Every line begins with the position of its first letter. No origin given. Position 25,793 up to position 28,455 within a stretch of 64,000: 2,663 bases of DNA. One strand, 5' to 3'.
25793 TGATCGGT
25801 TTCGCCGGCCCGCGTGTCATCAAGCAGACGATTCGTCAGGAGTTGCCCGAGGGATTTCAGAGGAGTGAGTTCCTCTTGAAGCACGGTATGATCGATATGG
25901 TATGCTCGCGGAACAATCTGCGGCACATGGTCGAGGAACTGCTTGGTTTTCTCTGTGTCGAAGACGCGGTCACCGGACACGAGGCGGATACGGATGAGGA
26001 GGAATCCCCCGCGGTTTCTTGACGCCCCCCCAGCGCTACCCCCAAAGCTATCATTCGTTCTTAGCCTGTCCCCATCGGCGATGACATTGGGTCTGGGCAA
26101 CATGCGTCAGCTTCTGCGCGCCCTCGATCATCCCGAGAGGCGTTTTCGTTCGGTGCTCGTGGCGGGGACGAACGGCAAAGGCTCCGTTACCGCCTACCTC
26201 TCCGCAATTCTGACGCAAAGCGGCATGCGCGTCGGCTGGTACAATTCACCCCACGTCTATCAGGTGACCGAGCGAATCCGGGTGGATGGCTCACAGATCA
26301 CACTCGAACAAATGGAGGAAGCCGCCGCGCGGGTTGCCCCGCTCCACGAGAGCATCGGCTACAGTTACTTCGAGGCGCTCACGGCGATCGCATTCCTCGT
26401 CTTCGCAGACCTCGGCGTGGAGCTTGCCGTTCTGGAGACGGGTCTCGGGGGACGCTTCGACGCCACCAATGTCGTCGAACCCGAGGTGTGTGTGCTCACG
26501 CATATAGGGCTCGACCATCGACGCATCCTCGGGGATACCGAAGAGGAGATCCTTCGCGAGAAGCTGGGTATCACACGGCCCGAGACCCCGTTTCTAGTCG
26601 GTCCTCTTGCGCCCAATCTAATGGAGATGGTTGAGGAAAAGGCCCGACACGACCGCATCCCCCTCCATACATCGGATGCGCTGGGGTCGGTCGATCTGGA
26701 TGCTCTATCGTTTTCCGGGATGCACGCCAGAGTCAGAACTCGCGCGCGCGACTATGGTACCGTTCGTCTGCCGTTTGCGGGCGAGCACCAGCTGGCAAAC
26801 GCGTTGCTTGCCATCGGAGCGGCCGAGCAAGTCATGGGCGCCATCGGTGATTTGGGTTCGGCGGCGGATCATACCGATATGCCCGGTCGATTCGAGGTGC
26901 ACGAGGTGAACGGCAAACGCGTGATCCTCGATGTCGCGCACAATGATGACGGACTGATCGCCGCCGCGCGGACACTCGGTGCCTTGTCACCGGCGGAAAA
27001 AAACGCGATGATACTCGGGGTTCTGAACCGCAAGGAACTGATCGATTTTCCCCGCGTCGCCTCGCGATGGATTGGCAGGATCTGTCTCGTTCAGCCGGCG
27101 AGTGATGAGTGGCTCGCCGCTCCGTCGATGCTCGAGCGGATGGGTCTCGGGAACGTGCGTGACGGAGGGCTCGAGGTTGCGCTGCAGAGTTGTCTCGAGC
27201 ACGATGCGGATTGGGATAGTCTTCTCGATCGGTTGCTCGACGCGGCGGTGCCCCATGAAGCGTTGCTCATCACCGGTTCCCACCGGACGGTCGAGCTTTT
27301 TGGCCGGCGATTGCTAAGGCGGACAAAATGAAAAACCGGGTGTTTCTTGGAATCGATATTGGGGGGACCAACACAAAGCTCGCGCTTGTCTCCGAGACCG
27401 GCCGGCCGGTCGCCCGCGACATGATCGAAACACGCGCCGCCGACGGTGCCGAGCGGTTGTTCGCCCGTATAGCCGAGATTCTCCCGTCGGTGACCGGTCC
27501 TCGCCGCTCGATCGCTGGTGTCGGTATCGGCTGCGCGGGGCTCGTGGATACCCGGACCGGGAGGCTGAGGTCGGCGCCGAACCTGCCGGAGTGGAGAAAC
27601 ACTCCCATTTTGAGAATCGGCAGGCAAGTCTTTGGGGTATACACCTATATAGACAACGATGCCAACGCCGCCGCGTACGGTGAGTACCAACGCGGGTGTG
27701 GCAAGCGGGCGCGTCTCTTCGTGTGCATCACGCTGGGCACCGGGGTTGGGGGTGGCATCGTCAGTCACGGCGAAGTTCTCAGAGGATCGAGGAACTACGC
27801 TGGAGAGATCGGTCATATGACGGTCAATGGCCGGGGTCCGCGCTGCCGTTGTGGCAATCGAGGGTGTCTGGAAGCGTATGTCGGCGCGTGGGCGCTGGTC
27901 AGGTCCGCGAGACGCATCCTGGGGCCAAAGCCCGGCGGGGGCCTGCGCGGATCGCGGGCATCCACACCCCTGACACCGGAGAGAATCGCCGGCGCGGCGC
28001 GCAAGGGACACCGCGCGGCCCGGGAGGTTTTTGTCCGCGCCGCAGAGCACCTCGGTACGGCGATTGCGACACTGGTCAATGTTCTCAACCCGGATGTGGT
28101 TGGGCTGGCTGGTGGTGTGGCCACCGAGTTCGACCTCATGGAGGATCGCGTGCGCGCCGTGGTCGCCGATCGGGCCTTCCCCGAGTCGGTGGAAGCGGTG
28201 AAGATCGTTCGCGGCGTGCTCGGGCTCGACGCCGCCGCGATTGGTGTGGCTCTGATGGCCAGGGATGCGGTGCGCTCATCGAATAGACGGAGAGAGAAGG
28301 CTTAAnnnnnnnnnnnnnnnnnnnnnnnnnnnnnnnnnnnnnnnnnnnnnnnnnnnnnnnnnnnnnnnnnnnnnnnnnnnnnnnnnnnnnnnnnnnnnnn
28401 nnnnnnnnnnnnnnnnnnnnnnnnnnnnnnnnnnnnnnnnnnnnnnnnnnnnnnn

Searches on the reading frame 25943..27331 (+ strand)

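Call 53: search_protein_families(library=pfam, proteins=[window:25943-27331:+], max_evalue=0.00001)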
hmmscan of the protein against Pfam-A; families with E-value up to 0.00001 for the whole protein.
window:25943-27331:+ (462 aa): 2 families
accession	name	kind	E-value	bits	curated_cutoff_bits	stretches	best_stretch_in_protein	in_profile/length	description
PF08245.18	Mur_ligase_M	-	3.9e-12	47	24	1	73-294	1-200/200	Mur ligase middle domain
PF02875.26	Mur_ligase_C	-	2.1e-09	38.7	28.4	1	315-447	1-127/127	Mur ligase, glutamate ligase domain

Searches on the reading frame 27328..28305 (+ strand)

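Call 53: search_protein_families(library=pfam, proteins=[window:27328-28305:+], max_evalue=0.00001)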
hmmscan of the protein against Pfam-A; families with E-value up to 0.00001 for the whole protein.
window:27328-28305:+ (325 aa): 1 family
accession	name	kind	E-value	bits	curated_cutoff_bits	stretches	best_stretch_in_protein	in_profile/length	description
PF00480.26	ROK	-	2.9e-62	211.3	22.9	1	7-313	2-293/294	ROK family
